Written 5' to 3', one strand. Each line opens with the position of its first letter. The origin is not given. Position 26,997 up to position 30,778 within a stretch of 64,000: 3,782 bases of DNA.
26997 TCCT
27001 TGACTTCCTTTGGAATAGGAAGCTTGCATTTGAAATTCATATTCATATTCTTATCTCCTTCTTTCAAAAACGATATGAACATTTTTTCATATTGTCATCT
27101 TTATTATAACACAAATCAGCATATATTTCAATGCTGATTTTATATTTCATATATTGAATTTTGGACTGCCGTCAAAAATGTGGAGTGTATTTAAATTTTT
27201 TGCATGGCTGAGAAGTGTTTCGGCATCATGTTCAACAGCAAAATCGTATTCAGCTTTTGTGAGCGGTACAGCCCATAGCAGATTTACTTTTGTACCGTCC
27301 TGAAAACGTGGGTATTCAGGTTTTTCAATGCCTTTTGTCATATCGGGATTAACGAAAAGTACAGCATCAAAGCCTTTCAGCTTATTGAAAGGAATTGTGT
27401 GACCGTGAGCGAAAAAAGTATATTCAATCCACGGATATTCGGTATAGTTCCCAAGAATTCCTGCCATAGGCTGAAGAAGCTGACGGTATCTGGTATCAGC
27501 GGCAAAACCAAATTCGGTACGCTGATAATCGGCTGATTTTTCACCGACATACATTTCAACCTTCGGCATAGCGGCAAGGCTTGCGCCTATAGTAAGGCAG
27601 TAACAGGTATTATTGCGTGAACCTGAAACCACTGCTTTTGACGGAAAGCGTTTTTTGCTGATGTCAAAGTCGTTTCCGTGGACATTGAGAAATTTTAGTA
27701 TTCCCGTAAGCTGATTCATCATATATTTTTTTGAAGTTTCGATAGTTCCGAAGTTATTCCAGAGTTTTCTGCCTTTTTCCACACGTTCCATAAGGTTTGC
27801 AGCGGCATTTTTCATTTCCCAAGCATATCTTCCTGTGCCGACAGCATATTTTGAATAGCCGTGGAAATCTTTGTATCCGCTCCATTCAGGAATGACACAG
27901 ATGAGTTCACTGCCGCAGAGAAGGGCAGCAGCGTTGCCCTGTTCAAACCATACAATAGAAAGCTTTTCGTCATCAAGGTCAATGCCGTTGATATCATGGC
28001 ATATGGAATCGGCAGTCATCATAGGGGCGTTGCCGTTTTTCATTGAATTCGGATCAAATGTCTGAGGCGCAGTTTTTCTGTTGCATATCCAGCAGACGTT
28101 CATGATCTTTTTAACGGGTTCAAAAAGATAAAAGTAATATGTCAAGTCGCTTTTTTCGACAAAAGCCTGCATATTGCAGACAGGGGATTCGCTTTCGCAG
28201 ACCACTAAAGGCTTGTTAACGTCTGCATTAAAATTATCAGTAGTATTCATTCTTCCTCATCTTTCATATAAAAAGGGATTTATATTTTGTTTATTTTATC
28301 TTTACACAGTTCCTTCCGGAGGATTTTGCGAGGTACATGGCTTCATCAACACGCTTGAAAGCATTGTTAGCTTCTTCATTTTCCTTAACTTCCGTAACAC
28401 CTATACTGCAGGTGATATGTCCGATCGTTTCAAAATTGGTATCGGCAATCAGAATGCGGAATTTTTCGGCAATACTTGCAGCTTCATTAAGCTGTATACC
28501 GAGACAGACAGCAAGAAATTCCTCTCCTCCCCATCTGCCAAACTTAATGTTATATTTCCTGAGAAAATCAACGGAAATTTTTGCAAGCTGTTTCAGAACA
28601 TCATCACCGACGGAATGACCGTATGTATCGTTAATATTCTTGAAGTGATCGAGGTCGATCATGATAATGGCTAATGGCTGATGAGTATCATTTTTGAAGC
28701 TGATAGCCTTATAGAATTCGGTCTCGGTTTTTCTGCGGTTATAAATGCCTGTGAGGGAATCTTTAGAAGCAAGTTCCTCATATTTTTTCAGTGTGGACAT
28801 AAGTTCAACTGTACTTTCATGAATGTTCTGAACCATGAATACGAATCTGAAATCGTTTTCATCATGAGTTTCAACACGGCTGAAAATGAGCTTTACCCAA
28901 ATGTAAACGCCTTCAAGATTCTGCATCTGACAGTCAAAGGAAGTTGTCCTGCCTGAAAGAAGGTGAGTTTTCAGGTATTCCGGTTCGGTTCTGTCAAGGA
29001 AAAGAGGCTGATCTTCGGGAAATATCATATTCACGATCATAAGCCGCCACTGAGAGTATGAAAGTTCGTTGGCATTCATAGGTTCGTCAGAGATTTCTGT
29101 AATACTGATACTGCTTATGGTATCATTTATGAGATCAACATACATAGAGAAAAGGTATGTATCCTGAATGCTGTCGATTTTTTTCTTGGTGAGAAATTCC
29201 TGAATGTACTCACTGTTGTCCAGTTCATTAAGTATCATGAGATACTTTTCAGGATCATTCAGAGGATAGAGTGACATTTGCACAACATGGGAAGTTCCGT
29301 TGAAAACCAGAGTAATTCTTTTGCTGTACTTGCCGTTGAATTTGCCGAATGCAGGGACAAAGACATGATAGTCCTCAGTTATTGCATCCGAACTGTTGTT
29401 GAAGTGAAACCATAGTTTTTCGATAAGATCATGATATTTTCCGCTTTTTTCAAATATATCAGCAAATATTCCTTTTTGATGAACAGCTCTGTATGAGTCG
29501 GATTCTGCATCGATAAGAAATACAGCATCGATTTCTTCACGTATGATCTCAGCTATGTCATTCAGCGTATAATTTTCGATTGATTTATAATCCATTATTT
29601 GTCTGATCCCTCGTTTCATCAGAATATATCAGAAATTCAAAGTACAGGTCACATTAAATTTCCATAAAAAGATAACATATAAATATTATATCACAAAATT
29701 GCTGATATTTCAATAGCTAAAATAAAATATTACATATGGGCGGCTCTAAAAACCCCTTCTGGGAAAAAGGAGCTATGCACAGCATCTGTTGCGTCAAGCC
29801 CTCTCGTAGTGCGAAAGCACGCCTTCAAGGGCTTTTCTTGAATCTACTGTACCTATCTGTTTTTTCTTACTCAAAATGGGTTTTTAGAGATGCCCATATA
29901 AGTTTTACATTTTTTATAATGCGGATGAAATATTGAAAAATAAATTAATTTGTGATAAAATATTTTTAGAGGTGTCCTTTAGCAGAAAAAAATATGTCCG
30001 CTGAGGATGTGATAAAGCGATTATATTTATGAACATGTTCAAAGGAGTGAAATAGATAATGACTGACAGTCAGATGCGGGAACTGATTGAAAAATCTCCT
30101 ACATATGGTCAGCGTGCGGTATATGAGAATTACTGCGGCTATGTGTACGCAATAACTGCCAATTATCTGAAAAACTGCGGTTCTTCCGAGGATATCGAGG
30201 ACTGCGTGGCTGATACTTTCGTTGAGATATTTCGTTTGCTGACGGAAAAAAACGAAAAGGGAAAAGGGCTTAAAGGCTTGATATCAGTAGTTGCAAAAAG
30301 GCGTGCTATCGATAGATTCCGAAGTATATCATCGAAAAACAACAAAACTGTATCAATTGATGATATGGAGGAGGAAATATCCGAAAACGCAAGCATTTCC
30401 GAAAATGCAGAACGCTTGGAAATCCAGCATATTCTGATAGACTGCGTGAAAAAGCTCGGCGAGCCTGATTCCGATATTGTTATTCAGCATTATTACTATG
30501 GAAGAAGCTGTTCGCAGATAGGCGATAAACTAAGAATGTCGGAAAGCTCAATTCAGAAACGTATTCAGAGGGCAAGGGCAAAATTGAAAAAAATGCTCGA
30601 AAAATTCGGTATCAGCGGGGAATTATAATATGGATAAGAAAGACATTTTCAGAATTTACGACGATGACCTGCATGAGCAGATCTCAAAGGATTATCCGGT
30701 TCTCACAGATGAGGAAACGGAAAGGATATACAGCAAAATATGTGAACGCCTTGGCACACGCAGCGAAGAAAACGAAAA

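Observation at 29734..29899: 158-bp MITE-like element in two copies, each with its own 4-bp target duplication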

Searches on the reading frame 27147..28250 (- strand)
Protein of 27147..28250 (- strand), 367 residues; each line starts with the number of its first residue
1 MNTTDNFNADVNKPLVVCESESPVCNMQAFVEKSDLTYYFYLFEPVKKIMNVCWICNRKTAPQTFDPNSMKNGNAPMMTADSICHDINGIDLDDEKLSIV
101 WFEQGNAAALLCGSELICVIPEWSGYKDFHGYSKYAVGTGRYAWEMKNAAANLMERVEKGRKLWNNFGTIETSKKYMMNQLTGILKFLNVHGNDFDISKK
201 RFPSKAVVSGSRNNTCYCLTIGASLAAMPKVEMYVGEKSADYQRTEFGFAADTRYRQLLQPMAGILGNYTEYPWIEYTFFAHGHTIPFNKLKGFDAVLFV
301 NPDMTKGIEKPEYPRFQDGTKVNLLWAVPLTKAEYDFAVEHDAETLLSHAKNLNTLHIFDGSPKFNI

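Call 41: search_protein_families(library=pfam, proteins=[window:27147-28250:-])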
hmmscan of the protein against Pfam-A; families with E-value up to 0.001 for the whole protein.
window:27147-28250:- (367 aa): 1 family
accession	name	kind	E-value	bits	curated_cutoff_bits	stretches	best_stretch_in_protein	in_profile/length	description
PF05076.18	SUFU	-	7.2e-15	55.7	25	1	215-360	18-168/172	Suppressor of fused protein (SUFU)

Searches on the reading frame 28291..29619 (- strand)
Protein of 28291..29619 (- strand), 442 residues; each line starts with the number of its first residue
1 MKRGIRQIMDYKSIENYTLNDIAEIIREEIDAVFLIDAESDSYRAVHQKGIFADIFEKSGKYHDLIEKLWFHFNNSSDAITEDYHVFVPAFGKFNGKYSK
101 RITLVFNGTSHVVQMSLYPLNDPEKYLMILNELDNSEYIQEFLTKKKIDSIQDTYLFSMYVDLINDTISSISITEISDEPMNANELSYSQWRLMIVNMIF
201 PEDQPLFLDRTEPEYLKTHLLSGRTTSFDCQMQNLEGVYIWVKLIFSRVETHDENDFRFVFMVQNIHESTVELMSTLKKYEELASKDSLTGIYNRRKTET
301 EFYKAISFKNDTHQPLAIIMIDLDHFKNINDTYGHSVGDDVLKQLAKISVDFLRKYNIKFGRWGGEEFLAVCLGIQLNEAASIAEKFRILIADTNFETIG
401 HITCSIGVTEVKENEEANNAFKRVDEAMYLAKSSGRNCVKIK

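Call 13: find_encoding_contigs(protein=window:28291-29619:-, flank=3000, max_places=10)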
Protein window:28291-29619:- (442 aa): no gene with exactly this product is on record in the collection.

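Call 41: search_protein_families(library=pfam, proteins=[window:28291-29619:-])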
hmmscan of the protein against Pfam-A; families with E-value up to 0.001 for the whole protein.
window:28291-29619:- (442 aa): 1 family
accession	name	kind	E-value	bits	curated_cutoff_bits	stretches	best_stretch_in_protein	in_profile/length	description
PF00990.26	GGDEF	-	1.9e-39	135.5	23.8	1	285-437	2-160/161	Diguanylate cyclase, GGDEF domain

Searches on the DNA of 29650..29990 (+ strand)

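Call 43: search_dna_similar(query=window:29738-29895:+, collection=phages, mode=distant, max_rows=15)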
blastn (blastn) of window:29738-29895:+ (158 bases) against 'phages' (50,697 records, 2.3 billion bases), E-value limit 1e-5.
No match.

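Call 62: search_rna_families(source=window, start=29650, end=29990, threshold=evalue, max_evalue=1)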
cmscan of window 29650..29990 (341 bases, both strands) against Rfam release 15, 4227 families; matches with E-value up to 1: 0.
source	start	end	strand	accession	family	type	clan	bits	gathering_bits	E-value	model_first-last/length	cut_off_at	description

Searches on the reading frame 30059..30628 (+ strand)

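Call 41: search_protein_families(library=pfam, proteins=[window:30059-30628:+])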
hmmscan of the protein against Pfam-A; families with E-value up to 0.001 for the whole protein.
window:30059-30628:+ (189 aa): 4 families
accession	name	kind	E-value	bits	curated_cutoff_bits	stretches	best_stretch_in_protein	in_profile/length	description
PF08281.18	Sigma70_r4_2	-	6.8e-09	35.7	25.7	1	125-176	3-54/54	Sigma-70, region 4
PF04545.22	Sigma70_r4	-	4.9e-07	29.6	24.1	1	131-178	3-50/50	Sigma-70, region 4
PF06530.18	Phage_antitermQ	-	7.4e-07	29.6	26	1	127-185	57-115/118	Phage antitermination protein Q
PF04542.20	Sigma70_r2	-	1.7e-06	28.2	24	1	22-89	2-67/71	Sigma-70 region 2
